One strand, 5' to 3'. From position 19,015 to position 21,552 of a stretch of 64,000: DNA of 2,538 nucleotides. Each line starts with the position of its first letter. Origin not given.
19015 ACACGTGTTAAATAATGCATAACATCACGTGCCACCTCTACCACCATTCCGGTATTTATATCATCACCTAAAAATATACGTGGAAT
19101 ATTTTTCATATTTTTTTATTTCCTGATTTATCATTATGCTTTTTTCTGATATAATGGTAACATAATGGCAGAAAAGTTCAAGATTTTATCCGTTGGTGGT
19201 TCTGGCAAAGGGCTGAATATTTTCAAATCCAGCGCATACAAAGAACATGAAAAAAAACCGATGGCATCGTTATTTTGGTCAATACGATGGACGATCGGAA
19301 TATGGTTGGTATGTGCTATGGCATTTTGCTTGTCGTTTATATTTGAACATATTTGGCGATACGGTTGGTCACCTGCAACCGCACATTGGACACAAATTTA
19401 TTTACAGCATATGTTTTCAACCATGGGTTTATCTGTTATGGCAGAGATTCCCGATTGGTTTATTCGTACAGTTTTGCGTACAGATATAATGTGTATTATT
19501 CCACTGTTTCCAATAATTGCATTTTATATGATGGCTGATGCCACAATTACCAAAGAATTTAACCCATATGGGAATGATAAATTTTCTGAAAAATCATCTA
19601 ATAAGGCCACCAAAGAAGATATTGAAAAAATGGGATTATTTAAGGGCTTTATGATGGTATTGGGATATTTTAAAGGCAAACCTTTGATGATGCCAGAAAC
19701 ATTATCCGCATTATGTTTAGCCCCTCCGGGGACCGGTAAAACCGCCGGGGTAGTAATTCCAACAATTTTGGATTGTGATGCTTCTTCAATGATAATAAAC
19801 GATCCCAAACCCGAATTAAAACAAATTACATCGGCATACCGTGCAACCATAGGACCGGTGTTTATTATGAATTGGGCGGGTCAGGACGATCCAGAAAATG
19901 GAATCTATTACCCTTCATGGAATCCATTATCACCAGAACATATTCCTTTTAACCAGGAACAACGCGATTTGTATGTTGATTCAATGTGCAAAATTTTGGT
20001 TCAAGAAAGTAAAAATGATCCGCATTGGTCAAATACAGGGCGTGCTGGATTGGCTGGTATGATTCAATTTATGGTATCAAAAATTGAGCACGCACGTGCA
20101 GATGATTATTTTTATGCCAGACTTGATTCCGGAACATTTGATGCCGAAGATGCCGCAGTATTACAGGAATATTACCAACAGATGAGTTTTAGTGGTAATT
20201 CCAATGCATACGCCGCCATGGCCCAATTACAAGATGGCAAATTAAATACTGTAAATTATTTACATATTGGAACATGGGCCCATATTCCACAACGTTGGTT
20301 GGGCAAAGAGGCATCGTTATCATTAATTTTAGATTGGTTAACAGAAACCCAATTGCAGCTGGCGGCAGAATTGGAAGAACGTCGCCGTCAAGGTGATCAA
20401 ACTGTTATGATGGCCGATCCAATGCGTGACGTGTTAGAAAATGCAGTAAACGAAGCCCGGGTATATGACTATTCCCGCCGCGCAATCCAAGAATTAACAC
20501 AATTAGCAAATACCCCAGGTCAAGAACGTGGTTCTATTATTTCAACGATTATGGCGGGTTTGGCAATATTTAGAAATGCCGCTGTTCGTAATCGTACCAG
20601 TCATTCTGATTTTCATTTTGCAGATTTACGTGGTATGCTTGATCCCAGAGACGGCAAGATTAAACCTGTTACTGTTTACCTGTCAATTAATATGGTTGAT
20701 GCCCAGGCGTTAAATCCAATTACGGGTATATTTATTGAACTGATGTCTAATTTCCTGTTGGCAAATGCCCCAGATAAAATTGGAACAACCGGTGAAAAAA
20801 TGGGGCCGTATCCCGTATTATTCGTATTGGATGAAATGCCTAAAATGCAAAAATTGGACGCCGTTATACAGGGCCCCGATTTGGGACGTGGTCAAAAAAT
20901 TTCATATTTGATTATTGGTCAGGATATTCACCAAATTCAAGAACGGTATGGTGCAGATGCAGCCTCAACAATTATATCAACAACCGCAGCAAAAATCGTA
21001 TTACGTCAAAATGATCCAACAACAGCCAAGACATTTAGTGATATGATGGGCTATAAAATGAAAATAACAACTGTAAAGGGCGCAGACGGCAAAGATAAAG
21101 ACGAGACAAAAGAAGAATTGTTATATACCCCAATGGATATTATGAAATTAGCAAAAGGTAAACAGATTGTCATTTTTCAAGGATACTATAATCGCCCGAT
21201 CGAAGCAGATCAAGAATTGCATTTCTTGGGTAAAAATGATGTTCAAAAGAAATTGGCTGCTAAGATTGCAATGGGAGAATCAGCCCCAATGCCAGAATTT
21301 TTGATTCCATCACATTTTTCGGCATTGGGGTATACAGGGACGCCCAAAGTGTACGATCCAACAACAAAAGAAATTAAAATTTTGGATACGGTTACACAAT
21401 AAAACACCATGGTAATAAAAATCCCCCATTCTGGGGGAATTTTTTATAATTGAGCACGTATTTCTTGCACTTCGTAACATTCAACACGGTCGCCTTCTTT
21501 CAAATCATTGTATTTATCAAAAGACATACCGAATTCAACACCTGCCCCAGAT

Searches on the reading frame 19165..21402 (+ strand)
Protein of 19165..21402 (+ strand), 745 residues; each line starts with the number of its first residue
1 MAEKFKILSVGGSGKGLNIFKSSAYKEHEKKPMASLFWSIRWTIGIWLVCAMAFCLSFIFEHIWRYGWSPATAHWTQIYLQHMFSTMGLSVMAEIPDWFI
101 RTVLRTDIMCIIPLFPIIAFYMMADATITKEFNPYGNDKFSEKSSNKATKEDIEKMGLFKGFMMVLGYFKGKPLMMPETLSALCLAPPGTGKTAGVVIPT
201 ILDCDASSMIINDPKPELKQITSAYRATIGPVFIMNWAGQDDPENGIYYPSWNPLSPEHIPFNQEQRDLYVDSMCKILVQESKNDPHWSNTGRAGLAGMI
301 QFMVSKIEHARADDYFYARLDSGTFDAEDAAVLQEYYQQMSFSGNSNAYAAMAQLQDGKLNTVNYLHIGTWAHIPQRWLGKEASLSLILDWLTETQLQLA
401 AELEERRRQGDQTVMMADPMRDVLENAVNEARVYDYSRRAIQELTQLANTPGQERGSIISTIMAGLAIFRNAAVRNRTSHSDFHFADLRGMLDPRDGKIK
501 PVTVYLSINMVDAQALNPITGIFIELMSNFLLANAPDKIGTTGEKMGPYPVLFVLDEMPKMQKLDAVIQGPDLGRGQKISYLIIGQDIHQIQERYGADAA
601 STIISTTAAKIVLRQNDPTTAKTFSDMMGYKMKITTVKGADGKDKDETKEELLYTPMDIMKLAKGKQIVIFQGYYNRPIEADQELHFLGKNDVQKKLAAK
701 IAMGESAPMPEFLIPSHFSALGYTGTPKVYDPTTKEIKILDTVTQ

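Call 21: search_protein_families(library=pfam, proteins=[window:19165-21402:+], max_evalue=0.01)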
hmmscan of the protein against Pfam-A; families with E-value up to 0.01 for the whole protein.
window:19165-21402:+ (745 aa): 3 families
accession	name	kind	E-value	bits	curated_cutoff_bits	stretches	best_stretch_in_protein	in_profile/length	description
PF02534.20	T4SS-DNA_transf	-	1e-50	173.4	20.1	2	434-696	202-454/468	Type IV secretory system Conjugative DNA transfer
PF12696.13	TraG-D_C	-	5e-20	72.1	22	1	550-663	1-125/126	TraM recognition site of TraD and TraG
PF10412.15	TrwB_AAD_bind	-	2e-17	63.6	20.5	1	501-631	205-326/387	Type IV secretion-system coupling protein DNA-binding domain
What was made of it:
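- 19165..21402 (+): Stand-alone VirD4/TraG-type coupling protein (745 aa). It is the only other T4SS gene in the window. PF02534 at 1e-50, PF12696 at 5e-20 and PF10412 at 2e-17 (call 21).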

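Call 81: search_protein_families(library=ncbifam, proteins=[window:19165-21402:+], max_evalue=0.001)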
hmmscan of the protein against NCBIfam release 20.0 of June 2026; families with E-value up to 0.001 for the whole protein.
window:19165-21402:+ (745 aa): 10 families
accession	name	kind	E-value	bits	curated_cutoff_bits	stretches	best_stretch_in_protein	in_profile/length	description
NF045973.1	conju_CD1115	equivalog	2.6e-40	138.7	250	2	417-675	178-426/442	VirD4-like conjugal transfer protein, CD1115 family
NF010472.0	PRK13897.1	equivalog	5.9e-30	104.4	728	2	452-632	325-489/657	type IV secretion system component VirD4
NF010450.0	PRK13876.1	subfamily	3e-29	101.7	674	2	447-690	312-547/667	IncP-type conjugal transfer protein TraG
NF010453.0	PRK13880.1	subfamily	3.9e-26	91.4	586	2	414-631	306-520/630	conjugal transfer coupling protein TraG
NF010424.0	PRK13850.1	equivalog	1.3e-16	60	681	2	464-629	320-469/670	type IV secretion system ATPase VirD4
NF010394.0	PRK13822.1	subfamily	8.8e-10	38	443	1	551-683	479-618/643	conjugal transfer coupling protein TraG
TIGR02759.1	TraD_Ftype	equivalog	3.4e-08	32.7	521.35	1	504-631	371-489/566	type IV conjugative transfer system coupling protein TraD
TIGR02767.1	TraG-Ti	equivalog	7.3e-08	31.7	686.2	1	551-687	467-609/623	Ti-type conjugative transfer system protein TraG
TIGR03743.1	SXT_TraD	subfamily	2e-05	23.3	366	1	545-648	482-584/636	conjugative transfer system coupling protein TraD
NF041326.1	Bacteroid_MobC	subfamily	4.1e-05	22.2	900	1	553-649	460-554/655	conjugal transfer protein MobC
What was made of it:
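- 19165..21402 (+): The NCBIfam best hit is the CD1115 family at 2.6e-40, below its cut-off (call 81).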
